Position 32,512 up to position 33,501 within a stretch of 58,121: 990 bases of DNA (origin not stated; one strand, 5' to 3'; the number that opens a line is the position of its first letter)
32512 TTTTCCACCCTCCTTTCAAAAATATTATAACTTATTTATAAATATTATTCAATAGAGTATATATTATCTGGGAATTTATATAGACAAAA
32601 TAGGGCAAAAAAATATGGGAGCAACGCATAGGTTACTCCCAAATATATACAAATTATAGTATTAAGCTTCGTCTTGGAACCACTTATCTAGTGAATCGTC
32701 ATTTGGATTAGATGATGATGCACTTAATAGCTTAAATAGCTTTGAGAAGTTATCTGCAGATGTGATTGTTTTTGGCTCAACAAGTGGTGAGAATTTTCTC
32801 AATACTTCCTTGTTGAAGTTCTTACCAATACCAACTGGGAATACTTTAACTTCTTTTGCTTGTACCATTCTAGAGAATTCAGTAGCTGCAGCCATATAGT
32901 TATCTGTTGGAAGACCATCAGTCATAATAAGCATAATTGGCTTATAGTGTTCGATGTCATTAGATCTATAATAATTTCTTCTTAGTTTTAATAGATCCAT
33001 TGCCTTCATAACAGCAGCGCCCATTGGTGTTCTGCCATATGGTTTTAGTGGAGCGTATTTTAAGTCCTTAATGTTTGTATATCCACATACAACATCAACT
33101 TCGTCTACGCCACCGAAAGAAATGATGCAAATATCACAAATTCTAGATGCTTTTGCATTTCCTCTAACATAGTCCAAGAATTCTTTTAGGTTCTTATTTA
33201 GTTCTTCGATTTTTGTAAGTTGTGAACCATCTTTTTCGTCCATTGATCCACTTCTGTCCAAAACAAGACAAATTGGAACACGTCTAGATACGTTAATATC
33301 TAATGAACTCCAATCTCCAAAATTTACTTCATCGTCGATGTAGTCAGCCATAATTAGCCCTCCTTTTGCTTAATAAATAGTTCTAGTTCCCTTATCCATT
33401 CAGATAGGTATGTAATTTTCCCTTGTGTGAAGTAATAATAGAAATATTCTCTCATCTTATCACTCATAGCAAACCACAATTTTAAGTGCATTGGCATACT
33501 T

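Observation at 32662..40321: Extended TerY-P-like operon: surface protein, 3-TM protein, dead-MIDAS vWA, PP2C, Ser/Thr kinase, live-MIDAS vWA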

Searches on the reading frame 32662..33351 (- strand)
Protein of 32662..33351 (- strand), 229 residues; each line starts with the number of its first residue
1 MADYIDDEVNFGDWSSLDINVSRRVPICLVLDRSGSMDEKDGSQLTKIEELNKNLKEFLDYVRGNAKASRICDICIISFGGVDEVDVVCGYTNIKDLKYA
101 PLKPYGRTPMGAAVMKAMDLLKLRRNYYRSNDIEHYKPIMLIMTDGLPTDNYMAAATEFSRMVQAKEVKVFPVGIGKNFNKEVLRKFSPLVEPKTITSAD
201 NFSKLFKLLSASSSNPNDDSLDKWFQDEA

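Call 3: search_protein_families(library=pfam, proteins=[window:32662-33351:-], max_evalue=0.01)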
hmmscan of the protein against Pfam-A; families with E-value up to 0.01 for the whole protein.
window:32662-33351:- (229 aa): 2 families
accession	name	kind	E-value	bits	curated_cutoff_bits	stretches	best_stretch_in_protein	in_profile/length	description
PF00092.34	VWA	-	1.4e-11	45.4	23.8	1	27-205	2-168/174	von Willebrand factor type A domain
PF13519.12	VWA_2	-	7.8e-07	30.1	27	1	28-146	2-106/107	von Willebrand factor type A domain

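Call 4: search_protein_families(library=padloc, proteins=[window:32662-33351:-], max_evalue=0.01)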
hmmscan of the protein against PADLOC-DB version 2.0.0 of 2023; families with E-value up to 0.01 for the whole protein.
window:32662-33351:- (229 aa): 0 families

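Call 5: search_protein_families(library=ncbifam, proteins=[window:32662-33351:-], max_evalue=0.01)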
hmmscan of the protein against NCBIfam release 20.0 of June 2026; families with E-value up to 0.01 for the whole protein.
window:32662-33351:- (229 aa): 1 family
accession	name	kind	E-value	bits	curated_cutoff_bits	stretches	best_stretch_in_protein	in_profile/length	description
TIGR02442.1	Cob-chelat-sub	hypoth_equivalog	0.0097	14.4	779.45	0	24-148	472-583/641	putative cobaltochelatase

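Call 87: search_protein_families(library=phrogs, proteins=[window:32662-33351:-], max_evalue=0.001)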
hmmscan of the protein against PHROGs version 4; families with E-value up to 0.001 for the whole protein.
window:32662-33351:- (229 aa): 3 families
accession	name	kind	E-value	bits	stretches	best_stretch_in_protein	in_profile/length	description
phrog_28389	-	unknown function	1.9e-23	83.9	1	16-212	11-195/219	-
phrog_7371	-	unknown function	3.6e-05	24.5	1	23-147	5-109/204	-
phrog_15205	-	tail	0.00072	19.2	1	23-165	17-160/467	tail assembly protein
